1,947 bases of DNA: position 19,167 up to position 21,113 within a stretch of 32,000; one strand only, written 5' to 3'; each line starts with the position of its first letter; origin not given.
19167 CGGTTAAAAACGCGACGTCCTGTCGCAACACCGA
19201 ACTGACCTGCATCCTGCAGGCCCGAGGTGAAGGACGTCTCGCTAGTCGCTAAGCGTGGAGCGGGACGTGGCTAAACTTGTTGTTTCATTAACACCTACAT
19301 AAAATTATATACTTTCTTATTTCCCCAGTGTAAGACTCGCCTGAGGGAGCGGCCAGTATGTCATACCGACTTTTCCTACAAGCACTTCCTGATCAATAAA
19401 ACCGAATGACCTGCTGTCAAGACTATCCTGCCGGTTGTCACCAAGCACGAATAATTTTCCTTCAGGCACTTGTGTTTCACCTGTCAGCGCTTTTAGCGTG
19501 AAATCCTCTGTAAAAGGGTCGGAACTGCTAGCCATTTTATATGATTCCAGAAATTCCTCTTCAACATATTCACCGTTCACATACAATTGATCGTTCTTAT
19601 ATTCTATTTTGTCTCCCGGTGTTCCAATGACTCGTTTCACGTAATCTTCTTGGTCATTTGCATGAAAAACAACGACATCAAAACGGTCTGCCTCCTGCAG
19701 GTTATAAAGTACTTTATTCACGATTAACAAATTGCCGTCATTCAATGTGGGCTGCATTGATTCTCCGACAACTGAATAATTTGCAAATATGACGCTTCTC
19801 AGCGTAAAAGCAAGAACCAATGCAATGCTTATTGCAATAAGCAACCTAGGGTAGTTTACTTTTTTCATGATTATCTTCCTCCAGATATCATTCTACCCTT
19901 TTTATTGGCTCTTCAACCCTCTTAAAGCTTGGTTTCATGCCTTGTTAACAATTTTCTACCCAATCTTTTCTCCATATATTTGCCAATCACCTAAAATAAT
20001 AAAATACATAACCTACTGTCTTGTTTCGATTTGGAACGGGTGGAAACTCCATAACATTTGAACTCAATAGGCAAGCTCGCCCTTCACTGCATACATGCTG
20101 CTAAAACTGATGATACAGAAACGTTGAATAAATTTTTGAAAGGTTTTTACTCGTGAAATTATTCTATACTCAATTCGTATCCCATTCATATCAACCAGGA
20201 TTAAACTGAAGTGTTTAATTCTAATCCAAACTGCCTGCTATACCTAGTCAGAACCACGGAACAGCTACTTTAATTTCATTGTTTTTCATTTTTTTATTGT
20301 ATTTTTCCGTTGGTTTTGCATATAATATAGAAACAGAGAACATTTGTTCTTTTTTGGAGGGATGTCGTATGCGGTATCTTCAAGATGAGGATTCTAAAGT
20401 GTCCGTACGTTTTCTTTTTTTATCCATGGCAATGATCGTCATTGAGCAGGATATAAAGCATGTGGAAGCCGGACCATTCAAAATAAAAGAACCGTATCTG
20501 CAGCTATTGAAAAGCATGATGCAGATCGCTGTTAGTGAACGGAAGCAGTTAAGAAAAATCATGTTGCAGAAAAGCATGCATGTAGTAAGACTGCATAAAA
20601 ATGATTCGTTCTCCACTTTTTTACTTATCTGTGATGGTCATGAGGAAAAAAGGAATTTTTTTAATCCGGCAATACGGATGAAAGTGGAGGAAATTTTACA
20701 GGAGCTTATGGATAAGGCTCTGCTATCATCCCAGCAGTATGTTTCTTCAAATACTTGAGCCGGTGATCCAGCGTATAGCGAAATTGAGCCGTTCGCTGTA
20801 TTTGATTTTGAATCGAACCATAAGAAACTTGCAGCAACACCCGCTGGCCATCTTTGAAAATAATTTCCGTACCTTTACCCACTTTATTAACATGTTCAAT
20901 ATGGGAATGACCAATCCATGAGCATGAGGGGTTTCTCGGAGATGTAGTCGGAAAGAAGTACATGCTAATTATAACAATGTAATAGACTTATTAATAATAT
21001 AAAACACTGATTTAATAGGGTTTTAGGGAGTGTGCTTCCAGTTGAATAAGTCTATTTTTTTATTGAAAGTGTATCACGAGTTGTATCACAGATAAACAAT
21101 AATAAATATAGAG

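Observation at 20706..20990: comK is split by the prophage: only the C-terminal half remains at the junction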

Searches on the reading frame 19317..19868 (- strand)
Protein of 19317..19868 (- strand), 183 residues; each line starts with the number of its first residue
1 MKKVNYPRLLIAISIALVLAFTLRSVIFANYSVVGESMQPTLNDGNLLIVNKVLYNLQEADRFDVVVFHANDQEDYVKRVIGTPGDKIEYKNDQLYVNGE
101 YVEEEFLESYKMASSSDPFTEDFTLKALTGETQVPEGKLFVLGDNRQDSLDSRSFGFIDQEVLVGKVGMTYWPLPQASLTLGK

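Call 5: search_protein_families(library=pfam, proteins=[window:19317-19868:-], max_evalue=0.01)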
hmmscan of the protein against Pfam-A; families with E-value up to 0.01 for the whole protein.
window:19317-19868:- (183 aa): 2 families
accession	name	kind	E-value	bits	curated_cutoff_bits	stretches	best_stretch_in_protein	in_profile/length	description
PF10502.14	Peptidase_S26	-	4.8e-57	193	22.9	1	9-172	4-168/168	Signal peptidase, peptidase S26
PF00717.28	Peptidase_S24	-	4.4e-06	26.8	23.3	1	32-90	39-91/116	Peptidase S24-like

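Call 12: find_encoding_contigs(protein=window:19317-19868:-, flank=10000, max_places=4)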
Protein window:19317-19868:- (183 aa): no gene with exactly this product is on record in the collection.

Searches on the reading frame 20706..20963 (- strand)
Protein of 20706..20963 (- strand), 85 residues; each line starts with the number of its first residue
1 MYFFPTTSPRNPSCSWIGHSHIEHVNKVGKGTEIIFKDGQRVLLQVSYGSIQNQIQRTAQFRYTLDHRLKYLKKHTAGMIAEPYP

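Call 5: search_protein_families(library=pfam, proteins=[window:20706-20963:-], max_evalue=0.01)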
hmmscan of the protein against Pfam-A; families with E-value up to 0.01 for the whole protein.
window:20706-20963:- (85 aa): 1 family
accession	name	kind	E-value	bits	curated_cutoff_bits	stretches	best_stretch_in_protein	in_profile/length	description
PF06338.17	ComK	-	2e-22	80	22.3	1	1-69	82-151/152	ComK protein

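Call 9: find_homologous_proteins(query=window:20706-20963:-, max_evalue=0.00001)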
Query window:20706-20963:- (85 aa): 6 proteins with E <= 0.00001 among 6 candidates.
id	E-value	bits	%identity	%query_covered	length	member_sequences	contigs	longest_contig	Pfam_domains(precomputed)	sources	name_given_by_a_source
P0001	1.1e-26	110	67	87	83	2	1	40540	PF06338.18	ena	-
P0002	2.3e-22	96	54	96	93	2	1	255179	PF06338.18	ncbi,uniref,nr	ncbi:competence protein ComK [Paraliobacillus salinarum]|uniref:competence protein ComK n=1 Tax=Para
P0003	9.2e-22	95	56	87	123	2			PF06338.18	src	-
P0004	2.4e-21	93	56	99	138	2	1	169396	PF06338.18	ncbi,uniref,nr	ncbi:competence protein ComK [Aquibacillus albus]|uniref:Competence protein ComK n=2 Tax=Aquibacillu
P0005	1.1e-20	91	56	86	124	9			PF06338.18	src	-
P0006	4.2e-17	80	53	81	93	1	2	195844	PF06338.18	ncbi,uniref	ncbi:competence protein ComK [Paraliobacillus ryukyuensis]|uniref:competence protein ComK n=1 Tax=Pa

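Call 11: find_encoding_contigs(protein=P0001, flank=10000, max_places=4)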
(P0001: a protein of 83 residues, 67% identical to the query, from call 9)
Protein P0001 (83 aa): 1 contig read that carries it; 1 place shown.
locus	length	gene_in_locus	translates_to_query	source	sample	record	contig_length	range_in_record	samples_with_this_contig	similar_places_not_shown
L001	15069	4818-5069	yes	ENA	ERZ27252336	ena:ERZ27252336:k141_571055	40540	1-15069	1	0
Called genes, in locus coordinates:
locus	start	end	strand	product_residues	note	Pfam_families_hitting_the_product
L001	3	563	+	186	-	?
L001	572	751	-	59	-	PF26894:Phage_T4_Y07C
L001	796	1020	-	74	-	-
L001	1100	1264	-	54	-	-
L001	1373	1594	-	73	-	PF17443:pXO2-72, PF20038:HTH_59 (faint)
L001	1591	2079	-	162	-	-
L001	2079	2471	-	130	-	PF07410:Phage_Gp111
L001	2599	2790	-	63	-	PF13443:HTH_26, PF01381:HTH_3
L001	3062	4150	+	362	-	PF01580:FtsK_SpoIIIE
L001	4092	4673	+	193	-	PF13814:Replic_Relax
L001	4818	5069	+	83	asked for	PF06338:ComK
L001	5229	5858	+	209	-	PF09335:VTT_dom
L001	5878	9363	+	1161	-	PF21445:ADDB_N, PF27467:AddB_5th, PF12705:PDDEXK_1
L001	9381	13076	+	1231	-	PF00580:UvrD-helicase, PF01443:Viral_helicase1 (faint), PF13245:AAA_19, PF13361:UvrD_C, PF13538:UvrD_C_2 (faint), PF12705:PDDEXK_1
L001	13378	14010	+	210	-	-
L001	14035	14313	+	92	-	PF00106:adh_short, PF08659:KR, PF13561:adh_short_C2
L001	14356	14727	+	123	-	PF00106:adh_short, PF13561:adh_short_C2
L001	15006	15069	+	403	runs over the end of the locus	PF07992:Pyr_redox_2, PF00070:Pyr_redox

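Call 13: find_encoding_contigs(protein=P0002, flank=10000, max_places=3)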
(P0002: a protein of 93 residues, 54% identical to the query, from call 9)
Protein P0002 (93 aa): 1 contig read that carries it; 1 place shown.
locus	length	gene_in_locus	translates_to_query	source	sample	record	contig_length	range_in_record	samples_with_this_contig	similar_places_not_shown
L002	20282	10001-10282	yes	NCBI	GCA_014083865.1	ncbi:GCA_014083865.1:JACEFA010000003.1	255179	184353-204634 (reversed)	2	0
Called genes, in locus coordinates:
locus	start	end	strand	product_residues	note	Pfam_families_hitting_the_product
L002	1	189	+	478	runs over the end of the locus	PF05709:Sipho_tail, PF22768:SPP1_Dit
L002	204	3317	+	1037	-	PF06605:Prophage_tail (weak)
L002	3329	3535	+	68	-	-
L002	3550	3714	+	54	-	-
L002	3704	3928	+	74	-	-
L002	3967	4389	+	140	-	-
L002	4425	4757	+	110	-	-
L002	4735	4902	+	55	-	-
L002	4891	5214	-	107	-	-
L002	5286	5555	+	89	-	PF06946:Phage_holin_5_1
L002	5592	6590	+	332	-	PF01510:Amidase_2 (weak), PF01476:LysM, PF01471:PG_binding_1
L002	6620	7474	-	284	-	PF18863:AbiJ_NTD4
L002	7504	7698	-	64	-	-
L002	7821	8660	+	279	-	-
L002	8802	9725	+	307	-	PF27223:YdeJ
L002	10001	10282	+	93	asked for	PF06338:ComK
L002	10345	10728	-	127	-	PF26325:YhjD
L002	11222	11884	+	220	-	PF09335:VTT_dom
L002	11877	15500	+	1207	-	PF21445:ADDB_N, PF27467:AddB_5th, PF12705:PDDEXK_1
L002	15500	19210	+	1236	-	PF00270:DEAD (faint), PF00580:UvrD-helicase, PF01443:Viral_helicase1 (faint), PF13087:AAA_12 (faint), PF13245:AAA_19, PF13361:UvrD_C, PF13538:UvrD_C_2 (weak), PF12705:PDDEXK_1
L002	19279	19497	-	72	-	PF10676:gerPA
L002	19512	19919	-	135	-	PF10676:gerPA (faint), PF10803:GerPB (faint), PF10970:GerPE, PF27777:Spore_germination_GerPD (faint)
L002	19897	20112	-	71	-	PF27777:Spore_germination_GerPD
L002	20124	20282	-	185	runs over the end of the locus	PF10737:GerPC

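Call 17: find_encoding_contigs(protein=P0004, flank=10000, max_places=3)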
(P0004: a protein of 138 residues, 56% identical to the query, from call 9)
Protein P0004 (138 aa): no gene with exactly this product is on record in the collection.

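Call 18: find_homologous_proteins(query=P0004, max_evalue=0.001)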
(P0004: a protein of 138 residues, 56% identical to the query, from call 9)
Query P0004 (138 aa): 412 proteins with E <= 0.001 among 416 candidates; the best 120 are listed.
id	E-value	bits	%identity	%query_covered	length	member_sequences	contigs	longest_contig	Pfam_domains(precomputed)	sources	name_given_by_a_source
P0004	7.2e-88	309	100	100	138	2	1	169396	PF06338.18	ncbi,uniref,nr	ncbi:competence protein ComK [Aquibacillus albus]|uniref:Competence protein ComK n=2 Tax=Aquibacillu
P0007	2.5e-60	220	73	99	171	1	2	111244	PF06338.18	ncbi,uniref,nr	ncbi:competence protein ComK [Aquibacillus sp. 3ASR75-11]|uniref:Competence protein ComK n=1 Tax=Ter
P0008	5.8e-59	216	67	99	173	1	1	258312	PF06338.18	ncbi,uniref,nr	ncbi:competence protein ComK [Aquibacillus kalidii]|uniref:competence protein ComK n=1 Tax=Aquibacil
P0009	1.3e-58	214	71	99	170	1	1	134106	PF06338.18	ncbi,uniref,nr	ncbi:competence protein ComK [Aquibacillus salsiterrae]|uniref:Competence protein ComK n=1 Tax=Aquib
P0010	3.4e-58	213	68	99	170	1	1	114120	PF06338.18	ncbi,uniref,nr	ncbi:competence protein [Aquibacillus halophilus]|uniref:Competence protein n=1 Tax=Aquibacillus hal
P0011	1.1e-57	211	68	99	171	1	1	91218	PF06338.18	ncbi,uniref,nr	ncbi:competence protein ComK [Aquibacillus saliphilus]|uniref:competence protein ComK n=1 Tax=Aquiba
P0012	4.6e-57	209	68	99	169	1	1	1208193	PF06338.18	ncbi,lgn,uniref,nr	ncbi:competence protein ComK [Sediminibacillus albus]|uniref:Competence protein ComK n=1 Tax=Sedimin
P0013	2.8e-56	207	67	99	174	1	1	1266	PF06338.18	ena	-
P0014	5.5e-55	203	63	99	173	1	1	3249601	PF06338.18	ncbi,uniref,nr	ncbi:competence protein ComK [Virgibacillus doumboii]|uniref:competence protein ComK n=1 Tax=Virgiba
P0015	2.4e-54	201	67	92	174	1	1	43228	PF06338.18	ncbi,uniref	ncbi:competence protein ComK [Virgibacillus sp. W0181]|uniref:competence protein ComK n=1 Tax=Virgib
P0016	2.6e-54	201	64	99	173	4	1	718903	PF06338.18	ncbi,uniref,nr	ncbi:competence protein ComK [Virgibacillus salinus]|uniref:Competence protein ComK n=1 Tax=Virgibac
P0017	4.3e-54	200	65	99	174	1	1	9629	PF06338.18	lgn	-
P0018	4.4e-54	200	63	99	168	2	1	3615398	PF06338.18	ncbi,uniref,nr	ncbi:competence protein ComK [Radiobacillus deserti]|uniref:Competence protein n=1 Tax=Radiobacillus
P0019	1.0e-53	199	64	99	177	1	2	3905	PF06338.18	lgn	-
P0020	1.0e-53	199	63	99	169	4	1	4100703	PF06338.18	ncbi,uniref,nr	ncbi:competence protein [Sediminibacillus dalangtanensis]|uniref:Competence protein n=1 Tax=Sedimini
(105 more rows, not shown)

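Call 54: list_cluster_members(proteins=[P0127, P0126, P0006, P0001, P0003, P0005])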
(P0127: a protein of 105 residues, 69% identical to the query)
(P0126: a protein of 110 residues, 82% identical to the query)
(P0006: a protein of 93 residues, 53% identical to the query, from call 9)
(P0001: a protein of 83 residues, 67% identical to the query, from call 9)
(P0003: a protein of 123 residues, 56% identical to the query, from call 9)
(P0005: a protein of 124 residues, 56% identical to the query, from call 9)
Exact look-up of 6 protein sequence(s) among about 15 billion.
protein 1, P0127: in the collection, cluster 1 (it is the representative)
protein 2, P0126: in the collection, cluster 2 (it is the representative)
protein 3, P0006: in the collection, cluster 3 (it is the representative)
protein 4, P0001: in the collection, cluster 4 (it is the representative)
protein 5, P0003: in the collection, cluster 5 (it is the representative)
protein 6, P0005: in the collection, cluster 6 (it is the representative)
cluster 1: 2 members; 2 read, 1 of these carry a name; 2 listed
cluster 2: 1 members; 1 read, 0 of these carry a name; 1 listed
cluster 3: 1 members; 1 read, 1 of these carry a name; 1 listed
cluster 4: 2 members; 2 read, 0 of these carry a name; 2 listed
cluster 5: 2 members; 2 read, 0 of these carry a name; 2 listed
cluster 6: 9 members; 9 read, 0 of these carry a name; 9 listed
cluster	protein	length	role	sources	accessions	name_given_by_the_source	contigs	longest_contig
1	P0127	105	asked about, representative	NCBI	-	-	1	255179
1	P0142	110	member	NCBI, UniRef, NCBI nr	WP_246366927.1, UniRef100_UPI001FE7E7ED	competence protein ComK [Paraliobacillus salinarum] | competence protein ComK n=1 Tax=Paraliobacillus salinarum TaxID=1158996 ...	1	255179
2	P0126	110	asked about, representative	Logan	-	-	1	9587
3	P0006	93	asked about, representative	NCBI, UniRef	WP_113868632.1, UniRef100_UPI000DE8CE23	competence protein ComK [Paraliobacillus ryukyuensis] | competence protein ComK n=1 Tax=Paraliobacillus ryukyuensis TaxID=200904 ...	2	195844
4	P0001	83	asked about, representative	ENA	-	-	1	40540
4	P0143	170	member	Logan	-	-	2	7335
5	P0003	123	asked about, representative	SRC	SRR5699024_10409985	-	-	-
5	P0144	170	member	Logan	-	-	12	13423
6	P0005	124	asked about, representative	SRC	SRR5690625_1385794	-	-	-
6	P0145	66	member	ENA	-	-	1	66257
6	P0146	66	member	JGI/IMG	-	-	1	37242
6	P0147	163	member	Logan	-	-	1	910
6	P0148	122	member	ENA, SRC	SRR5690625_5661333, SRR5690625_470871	-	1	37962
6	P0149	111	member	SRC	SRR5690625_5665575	-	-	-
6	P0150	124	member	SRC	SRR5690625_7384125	-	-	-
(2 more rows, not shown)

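Call 55: find_encoding_contigs(protein=P0142, flank=10000, max_places=3)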
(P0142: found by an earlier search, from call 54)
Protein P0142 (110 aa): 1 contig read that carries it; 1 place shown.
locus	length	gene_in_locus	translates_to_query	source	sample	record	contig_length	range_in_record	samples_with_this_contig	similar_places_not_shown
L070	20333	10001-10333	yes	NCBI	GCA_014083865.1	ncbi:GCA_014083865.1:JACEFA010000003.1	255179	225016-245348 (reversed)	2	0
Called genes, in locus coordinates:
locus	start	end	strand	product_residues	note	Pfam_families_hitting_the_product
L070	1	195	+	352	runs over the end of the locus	PF07730:HisKA_3, PF13581:HATPase_c_2 (faint), PF02518:HATPase_c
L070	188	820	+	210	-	PF00072:Response_reg, PF00196:GerE, PF04545:Sigma70_r4 (faint)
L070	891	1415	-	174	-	-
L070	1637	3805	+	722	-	PF00912:Transgly, PF00905:Transpeptidase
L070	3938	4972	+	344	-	PF01208:URO-D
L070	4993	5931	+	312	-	PF00762:Ferrochelatase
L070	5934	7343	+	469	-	PF01266:DAO (weak), PF01593:Amino_oxidase, PF03486:HI0933_like (faint), PF13450:NAD_binding_8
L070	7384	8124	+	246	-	PF23023:Anti-Pycsar_Apyc1, PF00753:Lactamase_B, PF12706:Lactamase_B_2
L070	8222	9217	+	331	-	PF21948:LplA-B_cat, PF03099:BPL_LplA_LipB, PF10437:Lip_prot_lig_C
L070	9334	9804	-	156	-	PF13075:DUF3939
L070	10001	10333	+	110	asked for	PF06338:ComK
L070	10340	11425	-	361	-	PF14657:Arm-DNA-bind_4, PF14659:Phage_int_SAM_3, PF22022:Phage_int_M, PF00589:Phage_integrase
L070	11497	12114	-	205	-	PF12844:HTH_19 (weak), PF13560:HTH_31, PF01381:HTH_3, PF00717:Peptidase_S24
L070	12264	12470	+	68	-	PF01381:HTH_3, PF12844:HTH_19 (weak), PF13560:HTH_31 (weak)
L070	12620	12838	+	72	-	PF13560:HTH_31 (weak), PF01381:HTH_3, PF13443:HTH_26 (weak)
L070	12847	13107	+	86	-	-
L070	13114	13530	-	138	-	PF10711:DUF2513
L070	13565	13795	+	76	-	-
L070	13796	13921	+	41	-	-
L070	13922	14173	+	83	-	-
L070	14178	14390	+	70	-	PF09466:Yqai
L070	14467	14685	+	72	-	-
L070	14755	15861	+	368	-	PF07261:DnaB_2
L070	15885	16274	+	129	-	-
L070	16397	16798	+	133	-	PF01844:HNH (weak)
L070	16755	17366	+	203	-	PF13384:HTH_23 (faint), PF13518:HTH_28 (faint), PF08281:Sigma70_r4_2 (faint), PF13921:Myb_DNA-bind_6 (faint)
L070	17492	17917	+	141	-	PF00436:SSB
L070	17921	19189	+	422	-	PF00145:DNA_methylase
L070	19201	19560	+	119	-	PF18066:Phage_ABA_S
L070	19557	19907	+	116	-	-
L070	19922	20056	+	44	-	-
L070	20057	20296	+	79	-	-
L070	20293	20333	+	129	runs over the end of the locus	-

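Call 71: find_encoding_contigs(protein=P0006, flank=10000, max_places=2)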
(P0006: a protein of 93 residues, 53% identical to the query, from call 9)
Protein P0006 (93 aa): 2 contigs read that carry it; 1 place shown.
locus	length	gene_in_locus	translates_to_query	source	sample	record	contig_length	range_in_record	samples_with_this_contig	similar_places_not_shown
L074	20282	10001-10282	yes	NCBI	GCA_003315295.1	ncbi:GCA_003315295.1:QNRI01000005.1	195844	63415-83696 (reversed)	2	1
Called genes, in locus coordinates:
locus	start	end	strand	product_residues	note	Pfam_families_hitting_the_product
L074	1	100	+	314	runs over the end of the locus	PF00762:Ferrochelatase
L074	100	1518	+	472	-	PF01266:DAO, PF01593:Amino_oxidase, PF03486:HI0933_like (faint), PF07992:Pyr_redox_2 (faint), PF13450:NAD_binding_8, PF13454:NAD_binding_9 (faint)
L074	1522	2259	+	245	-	PF23023:Anti-Pycsar_Apyc1, PF00753:Lactamase_B, PF12706:Lactamase_B_2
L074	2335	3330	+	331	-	PF21948:LplA-B_cat, PF03099:BPL_LplA_LipB, PF10437:Lip_prot_lig_C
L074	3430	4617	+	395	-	PF16491:Peptidase_M48_N, PF01435:Peptidase_M48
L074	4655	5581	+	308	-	-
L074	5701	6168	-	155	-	PF13075:DUF3939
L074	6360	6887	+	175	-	PF06338:ComK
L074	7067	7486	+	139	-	PF13539:Peptidase_M15_4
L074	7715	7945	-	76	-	-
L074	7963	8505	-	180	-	-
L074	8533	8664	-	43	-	-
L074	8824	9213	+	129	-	-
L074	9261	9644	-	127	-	PF17428:DUF5412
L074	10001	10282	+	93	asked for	PF06338:ComK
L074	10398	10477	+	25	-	-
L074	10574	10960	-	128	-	PF26325:YhjD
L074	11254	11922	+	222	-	PF09335:VTT_dom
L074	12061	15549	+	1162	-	PF21445:ADDB_N, PF13361:UvrD_C (weak), PF27467:AddB_5th, PF12705:PDDEXK_1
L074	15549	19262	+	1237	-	PF00580:UvrD-helicase, PF01443:Viral_helicase1 (faint), PF13245:AAA_19, PF13361:UvrD_C, PF13538:UvrD_C_2 (weak), PF12705:PDDEXK_1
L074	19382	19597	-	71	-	PF10676:gerPA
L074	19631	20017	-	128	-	PF10803:GerPB (faint), PF10970:GerPE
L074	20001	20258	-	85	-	PF27777:Spore_germination_GerPD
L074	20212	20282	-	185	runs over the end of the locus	PF10737:GerPC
